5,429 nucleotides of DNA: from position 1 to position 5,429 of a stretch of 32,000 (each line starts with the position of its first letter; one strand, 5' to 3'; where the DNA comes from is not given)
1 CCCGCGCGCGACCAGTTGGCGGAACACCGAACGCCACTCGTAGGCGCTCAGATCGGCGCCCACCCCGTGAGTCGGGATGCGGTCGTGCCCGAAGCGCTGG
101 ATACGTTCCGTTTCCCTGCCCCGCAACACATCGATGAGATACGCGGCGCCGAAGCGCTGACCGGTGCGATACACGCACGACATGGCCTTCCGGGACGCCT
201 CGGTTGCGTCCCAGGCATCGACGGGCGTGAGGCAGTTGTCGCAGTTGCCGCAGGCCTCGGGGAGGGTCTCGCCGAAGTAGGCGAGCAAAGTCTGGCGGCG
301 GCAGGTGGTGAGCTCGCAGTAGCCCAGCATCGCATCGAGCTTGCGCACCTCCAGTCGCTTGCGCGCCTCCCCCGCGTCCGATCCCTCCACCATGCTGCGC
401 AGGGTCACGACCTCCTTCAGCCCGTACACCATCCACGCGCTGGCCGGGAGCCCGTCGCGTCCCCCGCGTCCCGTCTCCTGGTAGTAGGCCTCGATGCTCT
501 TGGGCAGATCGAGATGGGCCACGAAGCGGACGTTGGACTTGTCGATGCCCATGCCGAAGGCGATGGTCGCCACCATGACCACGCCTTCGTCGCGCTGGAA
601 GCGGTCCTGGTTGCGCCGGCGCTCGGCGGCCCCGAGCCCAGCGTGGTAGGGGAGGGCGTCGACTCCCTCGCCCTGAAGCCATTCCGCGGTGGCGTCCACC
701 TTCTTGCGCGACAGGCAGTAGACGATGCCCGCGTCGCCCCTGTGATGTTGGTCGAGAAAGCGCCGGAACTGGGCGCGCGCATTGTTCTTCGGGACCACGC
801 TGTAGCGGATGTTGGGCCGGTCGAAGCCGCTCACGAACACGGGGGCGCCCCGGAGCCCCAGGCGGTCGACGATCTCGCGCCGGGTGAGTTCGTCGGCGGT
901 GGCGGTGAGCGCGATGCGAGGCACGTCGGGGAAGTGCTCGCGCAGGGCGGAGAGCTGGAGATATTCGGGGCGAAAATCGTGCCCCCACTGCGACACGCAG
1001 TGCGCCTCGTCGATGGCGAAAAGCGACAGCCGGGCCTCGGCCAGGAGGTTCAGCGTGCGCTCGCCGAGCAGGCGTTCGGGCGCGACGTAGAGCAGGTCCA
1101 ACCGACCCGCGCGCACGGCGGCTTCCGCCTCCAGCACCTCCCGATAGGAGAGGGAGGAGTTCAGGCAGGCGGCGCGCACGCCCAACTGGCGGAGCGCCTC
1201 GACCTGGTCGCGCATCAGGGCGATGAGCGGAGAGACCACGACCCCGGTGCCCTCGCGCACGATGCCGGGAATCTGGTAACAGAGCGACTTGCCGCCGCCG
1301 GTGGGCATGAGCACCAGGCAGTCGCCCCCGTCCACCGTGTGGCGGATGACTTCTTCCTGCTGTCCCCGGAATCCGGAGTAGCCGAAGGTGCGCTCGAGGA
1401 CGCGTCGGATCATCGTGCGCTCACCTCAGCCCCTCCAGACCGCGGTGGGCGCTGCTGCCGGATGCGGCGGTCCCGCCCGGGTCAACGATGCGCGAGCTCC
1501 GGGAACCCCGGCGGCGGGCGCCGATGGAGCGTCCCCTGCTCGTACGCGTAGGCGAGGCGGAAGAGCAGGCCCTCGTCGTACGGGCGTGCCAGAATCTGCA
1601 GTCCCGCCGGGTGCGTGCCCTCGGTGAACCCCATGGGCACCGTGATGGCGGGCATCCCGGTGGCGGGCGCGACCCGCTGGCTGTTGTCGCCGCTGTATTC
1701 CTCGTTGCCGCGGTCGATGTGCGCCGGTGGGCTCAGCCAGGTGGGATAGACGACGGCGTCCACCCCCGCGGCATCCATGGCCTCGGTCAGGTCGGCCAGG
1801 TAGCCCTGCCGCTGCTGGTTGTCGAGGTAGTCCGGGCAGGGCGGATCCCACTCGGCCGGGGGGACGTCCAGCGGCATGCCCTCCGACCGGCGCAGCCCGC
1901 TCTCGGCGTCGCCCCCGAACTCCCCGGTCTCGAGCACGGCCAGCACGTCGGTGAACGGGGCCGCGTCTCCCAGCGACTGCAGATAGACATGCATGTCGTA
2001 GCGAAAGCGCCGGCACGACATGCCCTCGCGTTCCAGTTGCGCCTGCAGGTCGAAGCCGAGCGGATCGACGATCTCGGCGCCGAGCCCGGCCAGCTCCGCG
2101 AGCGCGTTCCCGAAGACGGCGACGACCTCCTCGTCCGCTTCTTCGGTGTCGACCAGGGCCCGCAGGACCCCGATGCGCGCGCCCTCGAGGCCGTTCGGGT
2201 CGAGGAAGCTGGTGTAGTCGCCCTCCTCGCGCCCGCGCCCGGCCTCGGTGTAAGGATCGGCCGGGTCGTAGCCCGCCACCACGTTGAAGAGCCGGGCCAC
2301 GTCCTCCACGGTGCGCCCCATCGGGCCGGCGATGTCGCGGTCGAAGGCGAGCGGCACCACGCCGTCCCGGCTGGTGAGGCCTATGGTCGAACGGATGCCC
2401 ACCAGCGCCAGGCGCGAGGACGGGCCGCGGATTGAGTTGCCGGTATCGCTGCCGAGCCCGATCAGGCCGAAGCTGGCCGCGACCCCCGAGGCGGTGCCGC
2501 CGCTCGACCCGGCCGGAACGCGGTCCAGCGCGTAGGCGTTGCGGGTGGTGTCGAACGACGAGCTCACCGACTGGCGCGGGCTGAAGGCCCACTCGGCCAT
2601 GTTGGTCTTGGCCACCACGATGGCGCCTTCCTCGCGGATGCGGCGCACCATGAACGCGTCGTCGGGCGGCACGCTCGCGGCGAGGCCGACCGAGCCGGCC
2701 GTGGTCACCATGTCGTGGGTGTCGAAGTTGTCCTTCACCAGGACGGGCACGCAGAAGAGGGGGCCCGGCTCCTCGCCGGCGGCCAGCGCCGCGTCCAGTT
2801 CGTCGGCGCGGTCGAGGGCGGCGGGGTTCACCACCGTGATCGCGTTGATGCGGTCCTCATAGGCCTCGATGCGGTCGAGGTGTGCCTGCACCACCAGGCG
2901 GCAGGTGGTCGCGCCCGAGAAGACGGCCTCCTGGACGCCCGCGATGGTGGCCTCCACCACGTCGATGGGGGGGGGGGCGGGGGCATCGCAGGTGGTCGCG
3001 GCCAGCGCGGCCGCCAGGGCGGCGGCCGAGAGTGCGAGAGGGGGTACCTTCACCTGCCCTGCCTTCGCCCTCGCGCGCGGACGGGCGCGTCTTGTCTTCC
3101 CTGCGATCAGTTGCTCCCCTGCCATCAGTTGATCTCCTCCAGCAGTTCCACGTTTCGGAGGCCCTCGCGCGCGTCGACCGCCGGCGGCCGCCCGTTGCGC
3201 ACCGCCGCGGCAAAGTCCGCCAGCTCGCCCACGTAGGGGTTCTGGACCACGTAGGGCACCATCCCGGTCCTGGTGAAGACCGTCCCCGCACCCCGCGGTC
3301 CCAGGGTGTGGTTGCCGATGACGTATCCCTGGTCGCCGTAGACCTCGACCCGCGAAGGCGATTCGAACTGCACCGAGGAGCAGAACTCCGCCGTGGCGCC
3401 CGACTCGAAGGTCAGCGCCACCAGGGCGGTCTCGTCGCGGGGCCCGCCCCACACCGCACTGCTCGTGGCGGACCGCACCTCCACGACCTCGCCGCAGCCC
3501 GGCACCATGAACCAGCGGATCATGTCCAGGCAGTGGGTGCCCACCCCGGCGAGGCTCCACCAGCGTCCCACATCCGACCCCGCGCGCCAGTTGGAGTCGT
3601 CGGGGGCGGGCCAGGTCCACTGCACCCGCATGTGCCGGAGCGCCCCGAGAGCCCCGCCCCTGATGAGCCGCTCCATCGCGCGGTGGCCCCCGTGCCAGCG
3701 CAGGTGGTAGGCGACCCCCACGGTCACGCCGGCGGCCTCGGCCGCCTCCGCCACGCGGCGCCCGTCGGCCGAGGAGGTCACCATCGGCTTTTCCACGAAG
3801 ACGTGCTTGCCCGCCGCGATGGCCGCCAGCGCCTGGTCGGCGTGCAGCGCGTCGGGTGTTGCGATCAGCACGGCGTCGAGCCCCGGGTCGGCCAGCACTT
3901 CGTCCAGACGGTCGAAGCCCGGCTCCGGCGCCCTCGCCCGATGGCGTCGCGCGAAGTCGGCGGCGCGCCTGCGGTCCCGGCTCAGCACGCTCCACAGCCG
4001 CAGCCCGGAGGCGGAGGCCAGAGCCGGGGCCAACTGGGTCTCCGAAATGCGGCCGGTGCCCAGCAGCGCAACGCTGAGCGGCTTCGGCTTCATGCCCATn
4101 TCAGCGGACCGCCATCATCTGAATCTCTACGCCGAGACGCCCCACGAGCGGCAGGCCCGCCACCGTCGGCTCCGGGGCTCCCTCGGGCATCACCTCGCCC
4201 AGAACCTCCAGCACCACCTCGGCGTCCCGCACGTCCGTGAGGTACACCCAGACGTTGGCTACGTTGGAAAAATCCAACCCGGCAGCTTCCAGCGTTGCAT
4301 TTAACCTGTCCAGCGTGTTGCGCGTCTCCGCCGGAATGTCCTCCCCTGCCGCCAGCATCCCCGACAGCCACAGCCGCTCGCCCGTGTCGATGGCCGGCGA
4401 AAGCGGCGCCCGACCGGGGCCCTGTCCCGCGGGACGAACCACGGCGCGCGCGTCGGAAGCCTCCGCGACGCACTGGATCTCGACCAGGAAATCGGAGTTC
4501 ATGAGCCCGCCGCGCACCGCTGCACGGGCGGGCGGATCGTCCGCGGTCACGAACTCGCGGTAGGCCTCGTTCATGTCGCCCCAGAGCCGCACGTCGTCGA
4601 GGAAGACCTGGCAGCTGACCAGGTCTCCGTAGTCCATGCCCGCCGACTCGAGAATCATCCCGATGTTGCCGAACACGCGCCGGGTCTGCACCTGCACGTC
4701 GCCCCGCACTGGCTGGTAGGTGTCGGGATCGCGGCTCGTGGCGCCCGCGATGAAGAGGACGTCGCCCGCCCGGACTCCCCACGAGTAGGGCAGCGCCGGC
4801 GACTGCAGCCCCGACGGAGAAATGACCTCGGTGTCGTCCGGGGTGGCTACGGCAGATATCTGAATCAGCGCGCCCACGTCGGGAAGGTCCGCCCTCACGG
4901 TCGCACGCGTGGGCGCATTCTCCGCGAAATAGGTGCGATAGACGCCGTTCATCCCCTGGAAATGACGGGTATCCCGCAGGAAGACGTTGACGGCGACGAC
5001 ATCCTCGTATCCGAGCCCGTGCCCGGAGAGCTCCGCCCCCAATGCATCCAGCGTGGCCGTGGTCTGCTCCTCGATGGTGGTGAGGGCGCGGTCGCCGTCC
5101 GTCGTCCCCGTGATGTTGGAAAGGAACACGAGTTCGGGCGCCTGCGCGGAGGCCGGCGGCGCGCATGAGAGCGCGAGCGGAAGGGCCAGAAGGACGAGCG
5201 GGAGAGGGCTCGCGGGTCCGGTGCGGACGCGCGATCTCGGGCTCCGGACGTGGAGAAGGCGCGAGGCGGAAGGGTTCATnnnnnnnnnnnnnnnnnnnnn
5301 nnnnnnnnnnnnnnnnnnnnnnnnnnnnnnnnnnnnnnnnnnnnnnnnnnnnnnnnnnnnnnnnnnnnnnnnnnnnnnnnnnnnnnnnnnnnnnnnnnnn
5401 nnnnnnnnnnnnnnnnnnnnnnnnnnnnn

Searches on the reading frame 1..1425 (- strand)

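Call 52: search_protein_families(library=pfam, proteins=[window:1-1425:-], max_evalue=0.001)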
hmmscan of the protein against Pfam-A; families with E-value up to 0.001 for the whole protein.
window:1-1425:- (475 aa): 4 families
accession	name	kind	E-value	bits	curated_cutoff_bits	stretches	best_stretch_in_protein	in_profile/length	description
PF09382.16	RQC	-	1.4e-28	99.5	23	1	402-475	2-75/114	RQC domain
PF00270.35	DEAD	-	2.9e-23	82.9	26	1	22-178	3-161/167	DEAD/DEAH box helicase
PF16124.10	RecQ_Zn_bind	-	8.3e-22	78.1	25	1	337-399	2-66/66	RecQ zinc-binding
PF00271.37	Helicase_C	-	3.6e-20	72.7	23.5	1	220-325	6-110/110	Helicase conserved C-terminal domain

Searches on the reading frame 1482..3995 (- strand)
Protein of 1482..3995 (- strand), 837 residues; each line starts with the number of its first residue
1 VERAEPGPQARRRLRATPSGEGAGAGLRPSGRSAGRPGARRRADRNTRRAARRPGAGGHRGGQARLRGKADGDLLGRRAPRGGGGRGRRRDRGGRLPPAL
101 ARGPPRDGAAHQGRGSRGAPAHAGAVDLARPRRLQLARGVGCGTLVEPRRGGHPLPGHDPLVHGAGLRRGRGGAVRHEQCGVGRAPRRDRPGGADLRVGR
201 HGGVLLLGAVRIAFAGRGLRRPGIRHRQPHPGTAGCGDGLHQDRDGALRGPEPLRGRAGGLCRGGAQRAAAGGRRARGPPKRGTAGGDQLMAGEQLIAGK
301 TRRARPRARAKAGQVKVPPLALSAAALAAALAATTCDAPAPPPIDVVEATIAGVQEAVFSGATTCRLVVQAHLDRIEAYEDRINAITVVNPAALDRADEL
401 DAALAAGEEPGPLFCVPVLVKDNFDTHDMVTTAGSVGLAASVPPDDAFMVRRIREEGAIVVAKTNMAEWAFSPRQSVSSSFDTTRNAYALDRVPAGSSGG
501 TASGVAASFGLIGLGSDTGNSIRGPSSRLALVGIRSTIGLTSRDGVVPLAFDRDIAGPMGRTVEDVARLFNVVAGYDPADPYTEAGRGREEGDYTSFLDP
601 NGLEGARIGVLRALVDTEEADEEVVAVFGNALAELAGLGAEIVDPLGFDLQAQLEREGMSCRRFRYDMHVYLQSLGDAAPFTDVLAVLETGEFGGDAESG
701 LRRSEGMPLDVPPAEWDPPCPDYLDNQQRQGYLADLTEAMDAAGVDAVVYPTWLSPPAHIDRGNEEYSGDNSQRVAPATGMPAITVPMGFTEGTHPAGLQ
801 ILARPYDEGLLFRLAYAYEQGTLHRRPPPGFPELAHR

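Call 52: search_protein_families(library=pfam, proteins=[window:1482-3995:-], max_evalue=0.001)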
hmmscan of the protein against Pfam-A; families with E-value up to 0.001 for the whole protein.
window:1482-3995:- (837 aa): 1 family
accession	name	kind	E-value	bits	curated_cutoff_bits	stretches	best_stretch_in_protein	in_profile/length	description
PF01425.27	Amidase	-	2e-83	281.4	27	1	368-811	2-444/445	Amidase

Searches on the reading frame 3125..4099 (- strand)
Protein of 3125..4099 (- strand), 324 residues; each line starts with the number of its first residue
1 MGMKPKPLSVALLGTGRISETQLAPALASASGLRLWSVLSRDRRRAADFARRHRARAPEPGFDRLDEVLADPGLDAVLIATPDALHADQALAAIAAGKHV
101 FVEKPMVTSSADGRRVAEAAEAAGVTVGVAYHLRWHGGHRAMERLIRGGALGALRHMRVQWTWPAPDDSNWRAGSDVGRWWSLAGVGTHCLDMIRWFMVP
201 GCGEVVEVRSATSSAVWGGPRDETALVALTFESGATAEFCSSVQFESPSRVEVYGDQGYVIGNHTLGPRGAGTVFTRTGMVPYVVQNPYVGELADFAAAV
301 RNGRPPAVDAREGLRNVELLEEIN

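Call 52: search_protein_families(library=pfam, proteins=[window:3125-4099:-], max_evalue=0.001)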
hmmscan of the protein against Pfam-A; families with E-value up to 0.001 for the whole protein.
window:3125-4099:- (324 aa): 4 families
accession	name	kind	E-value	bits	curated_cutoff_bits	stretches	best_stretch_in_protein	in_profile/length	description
PF01408.29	GFO_IDH_MocA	-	4.2e-27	95.6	24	1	9-131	2-120/120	Oxidoreductase family, NAD-binding Rossmann fold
PF22725.1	GFO_IDH_MocA_C3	-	1.9e-20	73.5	27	1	139-260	1-123/124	GFO/IDH/MocA C-terminal domain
PF02894.22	GFO_IDH_MocA_C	-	1.3e-12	48.4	22.9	1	145-321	3-204/218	Oxidoreductase family, C-terminal alpha/beta domain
PF03447.22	NAD_binding_3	-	6.2e-06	27.4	24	1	14-127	1-113/116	Homoserine dehydrogenase, NAD binding domain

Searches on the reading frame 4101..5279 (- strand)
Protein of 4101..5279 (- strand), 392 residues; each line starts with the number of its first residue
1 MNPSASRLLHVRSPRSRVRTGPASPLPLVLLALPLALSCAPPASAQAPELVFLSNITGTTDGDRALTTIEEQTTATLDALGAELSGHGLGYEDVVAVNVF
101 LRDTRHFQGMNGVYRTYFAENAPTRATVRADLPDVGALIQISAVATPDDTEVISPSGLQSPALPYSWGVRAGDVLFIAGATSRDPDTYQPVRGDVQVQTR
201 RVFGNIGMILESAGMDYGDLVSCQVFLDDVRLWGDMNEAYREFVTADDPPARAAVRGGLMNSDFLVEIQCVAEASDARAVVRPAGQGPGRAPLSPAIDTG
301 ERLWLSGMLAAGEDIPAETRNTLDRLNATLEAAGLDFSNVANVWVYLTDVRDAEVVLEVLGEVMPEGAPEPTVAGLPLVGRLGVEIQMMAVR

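Call 52: search_protein_families(library=pfam, proteins=[window:4101-5279:-], max_evalue=0.001)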
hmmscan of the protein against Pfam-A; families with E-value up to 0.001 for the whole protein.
window:4101-5279:- (392 aa): 1 family
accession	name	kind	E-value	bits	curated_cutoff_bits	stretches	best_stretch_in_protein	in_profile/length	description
PF01042.26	Ribonuc_L-PSP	-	7.7e-56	187.8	27.3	3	161-273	7-120/121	Endoribonuclease L-PSP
